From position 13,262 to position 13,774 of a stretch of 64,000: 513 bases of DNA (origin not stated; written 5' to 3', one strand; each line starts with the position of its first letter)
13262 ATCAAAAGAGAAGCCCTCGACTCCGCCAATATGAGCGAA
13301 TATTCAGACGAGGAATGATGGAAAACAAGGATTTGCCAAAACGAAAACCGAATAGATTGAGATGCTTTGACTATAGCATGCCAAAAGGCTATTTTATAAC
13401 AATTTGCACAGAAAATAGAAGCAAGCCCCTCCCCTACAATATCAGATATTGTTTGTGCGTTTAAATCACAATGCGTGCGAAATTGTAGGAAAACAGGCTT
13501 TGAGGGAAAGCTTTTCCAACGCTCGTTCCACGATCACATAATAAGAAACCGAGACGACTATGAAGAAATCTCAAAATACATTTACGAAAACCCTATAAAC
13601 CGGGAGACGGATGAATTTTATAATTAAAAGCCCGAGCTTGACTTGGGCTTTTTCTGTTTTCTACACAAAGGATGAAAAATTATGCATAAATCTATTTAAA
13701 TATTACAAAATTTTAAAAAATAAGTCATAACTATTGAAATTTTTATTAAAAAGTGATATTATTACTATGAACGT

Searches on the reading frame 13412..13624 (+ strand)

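Call 22: search_protein_families(library=pfam, proteins=[window:13412-13624:+], max_evalue=1)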
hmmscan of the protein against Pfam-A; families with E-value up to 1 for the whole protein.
seq(71 aa): 1 family
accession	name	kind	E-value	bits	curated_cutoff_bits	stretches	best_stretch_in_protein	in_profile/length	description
PF01797.21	Y1_Tnp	-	0.065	13.8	23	1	2-59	57-120/121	Transposase IS200 like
